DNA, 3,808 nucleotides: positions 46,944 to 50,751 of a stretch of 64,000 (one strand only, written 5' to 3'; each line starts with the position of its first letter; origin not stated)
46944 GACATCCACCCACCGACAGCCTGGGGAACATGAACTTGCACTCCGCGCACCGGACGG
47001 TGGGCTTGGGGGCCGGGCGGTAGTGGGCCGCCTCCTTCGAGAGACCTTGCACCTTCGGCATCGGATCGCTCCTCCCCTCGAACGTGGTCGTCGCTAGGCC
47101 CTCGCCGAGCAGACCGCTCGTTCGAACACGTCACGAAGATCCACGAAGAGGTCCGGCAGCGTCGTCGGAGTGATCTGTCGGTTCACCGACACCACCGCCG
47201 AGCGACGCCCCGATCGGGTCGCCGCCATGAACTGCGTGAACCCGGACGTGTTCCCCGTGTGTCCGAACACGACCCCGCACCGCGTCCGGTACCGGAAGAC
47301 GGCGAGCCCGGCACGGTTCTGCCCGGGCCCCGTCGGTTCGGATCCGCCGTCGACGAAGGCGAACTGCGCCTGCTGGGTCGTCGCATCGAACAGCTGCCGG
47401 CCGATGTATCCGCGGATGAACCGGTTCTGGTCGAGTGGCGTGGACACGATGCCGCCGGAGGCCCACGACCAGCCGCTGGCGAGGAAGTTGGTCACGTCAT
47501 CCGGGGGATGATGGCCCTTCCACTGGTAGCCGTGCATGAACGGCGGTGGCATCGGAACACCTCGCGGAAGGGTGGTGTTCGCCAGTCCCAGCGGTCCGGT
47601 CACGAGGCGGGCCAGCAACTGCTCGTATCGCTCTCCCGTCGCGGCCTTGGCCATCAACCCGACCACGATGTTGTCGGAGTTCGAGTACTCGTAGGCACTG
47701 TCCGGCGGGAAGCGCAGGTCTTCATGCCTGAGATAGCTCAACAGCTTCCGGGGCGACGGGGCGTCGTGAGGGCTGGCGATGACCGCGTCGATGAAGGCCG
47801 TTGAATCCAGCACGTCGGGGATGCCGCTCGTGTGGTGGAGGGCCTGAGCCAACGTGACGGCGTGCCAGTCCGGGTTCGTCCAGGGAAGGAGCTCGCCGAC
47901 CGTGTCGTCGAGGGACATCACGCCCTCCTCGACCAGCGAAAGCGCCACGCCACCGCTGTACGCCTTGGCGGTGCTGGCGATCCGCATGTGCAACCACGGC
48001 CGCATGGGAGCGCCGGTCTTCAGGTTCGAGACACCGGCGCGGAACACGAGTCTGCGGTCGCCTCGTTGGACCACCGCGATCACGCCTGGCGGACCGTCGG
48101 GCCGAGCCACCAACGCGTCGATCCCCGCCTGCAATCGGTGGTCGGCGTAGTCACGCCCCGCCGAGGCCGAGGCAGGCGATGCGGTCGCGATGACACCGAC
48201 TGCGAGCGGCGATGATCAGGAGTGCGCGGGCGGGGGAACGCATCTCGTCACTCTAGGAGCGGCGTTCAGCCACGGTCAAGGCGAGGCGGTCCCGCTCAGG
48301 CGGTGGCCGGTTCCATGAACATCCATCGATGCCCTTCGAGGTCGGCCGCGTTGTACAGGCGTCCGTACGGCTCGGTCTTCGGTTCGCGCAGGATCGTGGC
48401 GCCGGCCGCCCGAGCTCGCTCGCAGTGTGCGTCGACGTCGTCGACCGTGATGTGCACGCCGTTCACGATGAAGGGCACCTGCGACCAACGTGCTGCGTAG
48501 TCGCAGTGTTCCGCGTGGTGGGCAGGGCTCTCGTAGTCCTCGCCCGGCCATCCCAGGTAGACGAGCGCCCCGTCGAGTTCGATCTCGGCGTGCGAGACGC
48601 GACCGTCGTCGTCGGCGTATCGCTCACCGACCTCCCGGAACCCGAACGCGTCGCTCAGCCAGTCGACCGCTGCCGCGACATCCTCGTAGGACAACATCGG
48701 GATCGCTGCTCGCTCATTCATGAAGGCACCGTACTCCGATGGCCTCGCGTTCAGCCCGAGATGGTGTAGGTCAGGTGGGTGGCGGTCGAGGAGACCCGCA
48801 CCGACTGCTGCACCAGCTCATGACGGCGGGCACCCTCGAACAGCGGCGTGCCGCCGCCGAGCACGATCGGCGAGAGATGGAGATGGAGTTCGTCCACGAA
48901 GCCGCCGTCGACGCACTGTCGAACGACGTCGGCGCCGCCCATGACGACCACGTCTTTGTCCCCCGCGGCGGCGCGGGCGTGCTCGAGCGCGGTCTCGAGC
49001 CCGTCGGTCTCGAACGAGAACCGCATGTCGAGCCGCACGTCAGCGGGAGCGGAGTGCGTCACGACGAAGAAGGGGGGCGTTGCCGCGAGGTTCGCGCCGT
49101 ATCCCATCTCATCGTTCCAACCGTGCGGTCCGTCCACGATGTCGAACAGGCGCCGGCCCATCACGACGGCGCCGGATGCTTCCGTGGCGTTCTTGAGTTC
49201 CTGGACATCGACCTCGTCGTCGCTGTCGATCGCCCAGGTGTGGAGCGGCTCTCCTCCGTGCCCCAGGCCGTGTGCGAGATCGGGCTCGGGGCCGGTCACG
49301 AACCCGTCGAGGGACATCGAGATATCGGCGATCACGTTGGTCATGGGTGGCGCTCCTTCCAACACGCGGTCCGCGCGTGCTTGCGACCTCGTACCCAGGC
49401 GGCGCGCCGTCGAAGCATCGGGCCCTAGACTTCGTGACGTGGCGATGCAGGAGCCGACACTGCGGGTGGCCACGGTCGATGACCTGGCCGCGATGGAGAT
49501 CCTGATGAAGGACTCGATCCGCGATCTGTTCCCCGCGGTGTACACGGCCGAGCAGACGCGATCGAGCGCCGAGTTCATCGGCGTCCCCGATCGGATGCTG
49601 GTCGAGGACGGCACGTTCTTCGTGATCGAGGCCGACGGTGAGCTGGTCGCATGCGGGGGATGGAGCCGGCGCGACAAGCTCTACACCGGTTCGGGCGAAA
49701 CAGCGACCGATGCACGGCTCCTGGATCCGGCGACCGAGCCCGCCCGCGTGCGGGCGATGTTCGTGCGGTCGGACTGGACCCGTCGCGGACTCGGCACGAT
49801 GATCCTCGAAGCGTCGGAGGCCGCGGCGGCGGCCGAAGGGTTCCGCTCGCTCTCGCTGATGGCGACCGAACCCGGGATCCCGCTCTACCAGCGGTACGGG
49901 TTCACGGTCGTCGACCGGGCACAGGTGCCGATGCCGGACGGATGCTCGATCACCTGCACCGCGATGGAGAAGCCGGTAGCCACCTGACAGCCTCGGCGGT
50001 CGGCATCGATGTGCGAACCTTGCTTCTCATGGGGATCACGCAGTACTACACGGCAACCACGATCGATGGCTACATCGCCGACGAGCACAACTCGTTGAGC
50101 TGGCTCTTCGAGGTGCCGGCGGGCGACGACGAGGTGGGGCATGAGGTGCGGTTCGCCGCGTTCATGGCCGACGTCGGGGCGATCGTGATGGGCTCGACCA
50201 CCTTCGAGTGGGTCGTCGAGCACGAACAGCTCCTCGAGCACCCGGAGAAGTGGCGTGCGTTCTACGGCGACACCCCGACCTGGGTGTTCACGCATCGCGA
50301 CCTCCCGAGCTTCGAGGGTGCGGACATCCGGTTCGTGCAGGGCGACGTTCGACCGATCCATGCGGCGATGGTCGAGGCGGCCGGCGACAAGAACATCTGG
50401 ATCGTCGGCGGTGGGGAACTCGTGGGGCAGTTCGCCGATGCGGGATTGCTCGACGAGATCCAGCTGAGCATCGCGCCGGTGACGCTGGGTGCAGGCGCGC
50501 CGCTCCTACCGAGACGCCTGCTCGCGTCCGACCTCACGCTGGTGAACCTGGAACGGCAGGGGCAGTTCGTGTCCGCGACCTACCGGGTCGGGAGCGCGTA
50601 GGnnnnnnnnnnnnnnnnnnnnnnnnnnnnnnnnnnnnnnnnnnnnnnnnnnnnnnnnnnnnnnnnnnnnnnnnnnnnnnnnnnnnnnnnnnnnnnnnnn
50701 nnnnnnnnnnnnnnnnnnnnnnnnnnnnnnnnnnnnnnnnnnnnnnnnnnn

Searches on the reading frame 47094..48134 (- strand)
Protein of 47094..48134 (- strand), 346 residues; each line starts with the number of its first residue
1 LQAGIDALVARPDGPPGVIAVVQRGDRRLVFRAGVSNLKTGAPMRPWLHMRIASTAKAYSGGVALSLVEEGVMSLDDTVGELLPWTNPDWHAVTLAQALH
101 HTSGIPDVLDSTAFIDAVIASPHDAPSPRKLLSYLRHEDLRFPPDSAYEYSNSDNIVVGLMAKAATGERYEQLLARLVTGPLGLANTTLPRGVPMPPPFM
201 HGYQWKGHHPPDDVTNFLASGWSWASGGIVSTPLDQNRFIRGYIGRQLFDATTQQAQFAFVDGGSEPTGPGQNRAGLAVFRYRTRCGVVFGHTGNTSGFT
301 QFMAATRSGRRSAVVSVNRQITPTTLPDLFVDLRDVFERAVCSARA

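Call 66: search_protein_families(library=pfam, proteins=[window:47094-48134:-], max_evalue=0.0001)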
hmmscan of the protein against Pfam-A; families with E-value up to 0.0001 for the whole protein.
window:47094-48134:- (346 aa): 1 family
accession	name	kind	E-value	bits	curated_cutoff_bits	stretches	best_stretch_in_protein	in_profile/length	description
PF00144.29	Beta-lactamase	-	1.7e-52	179.1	27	1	8-322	4-313/329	Beta-lactamase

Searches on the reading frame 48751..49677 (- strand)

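Call 66: search_protein_families(library=pfam, proteins=[window:48751-49677:-], max_evalue=0.0001)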
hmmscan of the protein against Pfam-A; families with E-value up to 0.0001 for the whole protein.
window:48751-49677:- (308 aa): 1 family
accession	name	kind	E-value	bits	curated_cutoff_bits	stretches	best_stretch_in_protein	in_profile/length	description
PF01872.23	RibD_C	-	1.4e-15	58.1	24.1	1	115-293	3-188/197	RibD C-terminal domain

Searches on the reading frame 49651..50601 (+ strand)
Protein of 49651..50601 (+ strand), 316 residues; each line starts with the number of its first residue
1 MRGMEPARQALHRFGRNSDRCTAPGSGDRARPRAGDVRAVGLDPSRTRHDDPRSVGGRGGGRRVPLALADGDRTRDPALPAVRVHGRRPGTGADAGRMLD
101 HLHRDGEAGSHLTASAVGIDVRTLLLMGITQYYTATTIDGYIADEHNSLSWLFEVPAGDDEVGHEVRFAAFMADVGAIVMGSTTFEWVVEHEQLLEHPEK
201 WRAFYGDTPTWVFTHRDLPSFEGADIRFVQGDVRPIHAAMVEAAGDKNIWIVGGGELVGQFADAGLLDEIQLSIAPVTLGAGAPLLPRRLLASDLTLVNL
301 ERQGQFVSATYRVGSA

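Call 66: search_protein_families(library=pfam, proteins=[window:49651-50601:+], max_evalue=0.0001)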
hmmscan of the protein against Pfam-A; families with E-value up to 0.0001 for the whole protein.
window:49651-50601:+ (316 aa): 1 family
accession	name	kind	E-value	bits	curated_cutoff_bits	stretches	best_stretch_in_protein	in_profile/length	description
PF01872.23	RibD_C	-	2.3e-16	60.7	24.1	1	201-303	87-191/197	RibD C-terminal domain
